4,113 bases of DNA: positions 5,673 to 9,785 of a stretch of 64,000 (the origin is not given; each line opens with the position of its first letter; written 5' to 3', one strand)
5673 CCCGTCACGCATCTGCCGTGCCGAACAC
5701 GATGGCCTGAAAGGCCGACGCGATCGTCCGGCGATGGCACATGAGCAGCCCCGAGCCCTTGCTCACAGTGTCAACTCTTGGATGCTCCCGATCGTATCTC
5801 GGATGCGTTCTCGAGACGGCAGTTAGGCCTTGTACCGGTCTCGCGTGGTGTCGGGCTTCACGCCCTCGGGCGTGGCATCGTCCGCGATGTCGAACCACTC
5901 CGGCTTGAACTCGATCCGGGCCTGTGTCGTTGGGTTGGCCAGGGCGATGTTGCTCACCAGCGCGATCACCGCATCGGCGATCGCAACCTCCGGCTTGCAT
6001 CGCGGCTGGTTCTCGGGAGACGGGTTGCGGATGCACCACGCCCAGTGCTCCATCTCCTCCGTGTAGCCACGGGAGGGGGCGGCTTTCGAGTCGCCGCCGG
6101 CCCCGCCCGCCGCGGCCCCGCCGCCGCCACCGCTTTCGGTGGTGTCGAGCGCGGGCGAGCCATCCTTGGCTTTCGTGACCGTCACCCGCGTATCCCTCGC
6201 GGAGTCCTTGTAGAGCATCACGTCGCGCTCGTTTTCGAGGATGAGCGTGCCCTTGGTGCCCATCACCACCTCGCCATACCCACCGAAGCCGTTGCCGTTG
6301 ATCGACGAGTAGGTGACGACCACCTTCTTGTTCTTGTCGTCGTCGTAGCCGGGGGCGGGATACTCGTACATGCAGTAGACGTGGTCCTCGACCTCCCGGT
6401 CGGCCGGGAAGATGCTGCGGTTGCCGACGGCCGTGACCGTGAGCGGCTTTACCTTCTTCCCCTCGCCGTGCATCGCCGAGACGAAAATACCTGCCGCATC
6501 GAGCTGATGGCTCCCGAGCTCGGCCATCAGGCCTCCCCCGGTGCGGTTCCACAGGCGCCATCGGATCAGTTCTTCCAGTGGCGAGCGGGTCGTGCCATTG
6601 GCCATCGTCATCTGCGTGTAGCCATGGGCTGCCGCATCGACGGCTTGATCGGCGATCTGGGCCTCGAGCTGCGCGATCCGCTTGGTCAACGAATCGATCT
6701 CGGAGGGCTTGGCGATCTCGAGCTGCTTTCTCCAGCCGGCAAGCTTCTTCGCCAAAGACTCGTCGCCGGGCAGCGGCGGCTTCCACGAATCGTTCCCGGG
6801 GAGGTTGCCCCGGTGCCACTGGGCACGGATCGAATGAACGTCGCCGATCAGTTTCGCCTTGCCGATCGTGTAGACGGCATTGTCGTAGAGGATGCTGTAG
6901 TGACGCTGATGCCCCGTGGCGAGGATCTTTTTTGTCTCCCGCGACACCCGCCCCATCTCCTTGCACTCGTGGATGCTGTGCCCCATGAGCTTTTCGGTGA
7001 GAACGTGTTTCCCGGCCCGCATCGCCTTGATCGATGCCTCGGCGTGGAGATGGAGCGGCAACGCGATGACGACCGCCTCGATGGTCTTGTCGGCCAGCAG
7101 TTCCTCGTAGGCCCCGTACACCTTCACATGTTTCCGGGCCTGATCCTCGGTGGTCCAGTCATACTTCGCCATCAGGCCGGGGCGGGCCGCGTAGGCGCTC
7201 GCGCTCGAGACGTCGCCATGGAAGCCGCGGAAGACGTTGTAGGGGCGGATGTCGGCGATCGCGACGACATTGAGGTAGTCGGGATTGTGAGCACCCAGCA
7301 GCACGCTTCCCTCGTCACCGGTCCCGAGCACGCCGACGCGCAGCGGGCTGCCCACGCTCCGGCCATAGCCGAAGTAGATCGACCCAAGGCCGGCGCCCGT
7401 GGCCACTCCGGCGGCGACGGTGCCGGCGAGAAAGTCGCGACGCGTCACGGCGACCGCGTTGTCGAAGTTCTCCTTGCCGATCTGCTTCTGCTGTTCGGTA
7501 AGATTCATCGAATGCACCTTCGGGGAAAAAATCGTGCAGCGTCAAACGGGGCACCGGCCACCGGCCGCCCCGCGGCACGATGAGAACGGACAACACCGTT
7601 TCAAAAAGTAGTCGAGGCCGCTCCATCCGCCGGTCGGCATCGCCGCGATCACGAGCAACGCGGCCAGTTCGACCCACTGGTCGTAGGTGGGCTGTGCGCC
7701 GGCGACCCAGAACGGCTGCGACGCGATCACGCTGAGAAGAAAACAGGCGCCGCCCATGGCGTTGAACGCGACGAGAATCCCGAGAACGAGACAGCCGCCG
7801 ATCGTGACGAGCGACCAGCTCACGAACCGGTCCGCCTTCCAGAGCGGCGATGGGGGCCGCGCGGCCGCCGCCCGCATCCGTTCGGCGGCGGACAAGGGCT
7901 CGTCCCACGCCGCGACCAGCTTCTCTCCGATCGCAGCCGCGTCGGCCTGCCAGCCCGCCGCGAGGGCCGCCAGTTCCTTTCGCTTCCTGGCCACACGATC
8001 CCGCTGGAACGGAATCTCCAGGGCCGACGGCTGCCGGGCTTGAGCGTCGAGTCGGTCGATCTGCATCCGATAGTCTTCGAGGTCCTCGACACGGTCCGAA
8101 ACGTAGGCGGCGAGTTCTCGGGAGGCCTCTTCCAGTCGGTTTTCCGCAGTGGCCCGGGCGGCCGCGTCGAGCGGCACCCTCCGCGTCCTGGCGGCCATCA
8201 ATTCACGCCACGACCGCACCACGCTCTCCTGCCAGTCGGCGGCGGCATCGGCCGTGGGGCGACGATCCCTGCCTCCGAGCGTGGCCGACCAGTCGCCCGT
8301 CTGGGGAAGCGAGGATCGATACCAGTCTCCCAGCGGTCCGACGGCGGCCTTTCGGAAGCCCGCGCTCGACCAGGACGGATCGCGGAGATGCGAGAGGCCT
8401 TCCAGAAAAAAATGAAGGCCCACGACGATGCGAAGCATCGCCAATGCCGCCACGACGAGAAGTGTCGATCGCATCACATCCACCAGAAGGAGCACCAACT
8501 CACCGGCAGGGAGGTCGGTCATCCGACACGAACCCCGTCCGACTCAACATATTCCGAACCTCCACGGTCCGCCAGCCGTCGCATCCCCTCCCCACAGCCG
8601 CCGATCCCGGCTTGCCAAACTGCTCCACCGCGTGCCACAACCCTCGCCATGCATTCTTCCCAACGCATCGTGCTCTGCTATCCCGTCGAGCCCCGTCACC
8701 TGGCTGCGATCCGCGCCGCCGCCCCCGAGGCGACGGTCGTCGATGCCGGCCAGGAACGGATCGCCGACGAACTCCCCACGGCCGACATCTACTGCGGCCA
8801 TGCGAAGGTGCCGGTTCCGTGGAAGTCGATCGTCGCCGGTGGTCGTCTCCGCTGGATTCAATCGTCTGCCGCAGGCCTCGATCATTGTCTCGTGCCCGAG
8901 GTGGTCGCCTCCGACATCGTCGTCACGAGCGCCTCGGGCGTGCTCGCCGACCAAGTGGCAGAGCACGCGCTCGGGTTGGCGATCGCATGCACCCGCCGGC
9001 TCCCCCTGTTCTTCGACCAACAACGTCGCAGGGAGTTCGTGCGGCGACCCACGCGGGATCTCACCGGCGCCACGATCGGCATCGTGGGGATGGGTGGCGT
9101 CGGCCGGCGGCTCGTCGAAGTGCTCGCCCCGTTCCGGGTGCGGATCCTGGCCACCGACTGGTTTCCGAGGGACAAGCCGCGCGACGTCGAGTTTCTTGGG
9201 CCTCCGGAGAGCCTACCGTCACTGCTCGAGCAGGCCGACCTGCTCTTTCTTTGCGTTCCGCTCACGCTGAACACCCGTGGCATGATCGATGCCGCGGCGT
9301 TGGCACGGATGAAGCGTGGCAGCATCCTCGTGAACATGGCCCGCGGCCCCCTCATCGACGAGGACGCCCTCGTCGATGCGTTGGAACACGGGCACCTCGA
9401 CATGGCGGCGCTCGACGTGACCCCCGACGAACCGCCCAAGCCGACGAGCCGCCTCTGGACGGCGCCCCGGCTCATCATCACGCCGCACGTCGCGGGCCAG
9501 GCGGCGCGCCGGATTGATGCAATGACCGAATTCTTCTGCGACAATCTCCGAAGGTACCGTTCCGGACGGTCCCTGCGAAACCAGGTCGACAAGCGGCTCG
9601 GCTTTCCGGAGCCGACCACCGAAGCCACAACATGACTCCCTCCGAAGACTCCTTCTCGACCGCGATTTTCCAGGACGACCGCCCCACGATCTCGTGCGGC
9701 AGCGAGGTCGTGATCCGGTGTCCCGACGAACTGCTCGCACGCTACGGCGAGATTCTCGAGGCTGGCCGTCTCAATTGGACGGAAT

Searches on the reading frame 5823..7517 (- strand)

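Call 80: search_protein_families(library=pfam, proteins=[window:5823-7517:-], max_evalue=0.00001)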
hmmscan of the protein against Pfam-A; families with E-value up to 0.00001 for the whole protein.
window:5823-7517:- (564 aa): 2 families
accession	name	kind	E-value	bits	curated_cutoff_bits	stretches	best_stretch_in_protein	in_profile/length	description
PF01408.29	GFO_IDH_MocA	-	4e-14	53.8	24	1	127-203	44-120/120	Oxidoreductase family, NAD-binding Rossmann fold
PF22725.1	GFO_IDH_MocA_C3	-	2.1e-08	34.6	27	1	291-425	6-123/124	GFO/IDH/MocA C-terminal domain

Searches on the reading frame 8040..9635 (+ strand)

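Call 80: search_protein_families(library=pfam, proteins=[window:8040-9635:+], max_evalue=0.00001)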
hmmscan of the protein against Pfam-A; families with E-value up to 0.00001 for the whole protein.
window:8040-9635:+ (531 aa): 2 families
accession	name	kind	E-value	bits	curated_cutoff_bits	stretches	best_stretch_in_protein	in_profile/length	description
PF02826.25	2-Hacid_dh_C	-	1.4e-50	171.6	25.1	1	311-485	1-178/178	D-isomer specific 2-hydroxyacid dehydrogenase, NAD binding domain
PF00389.36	2-Hacid_dh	-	7.2e-09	35.9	24.6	1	214-516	5-133/134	D-isomer specific 2-hydroxyacid dehydrogenase, catalytic domain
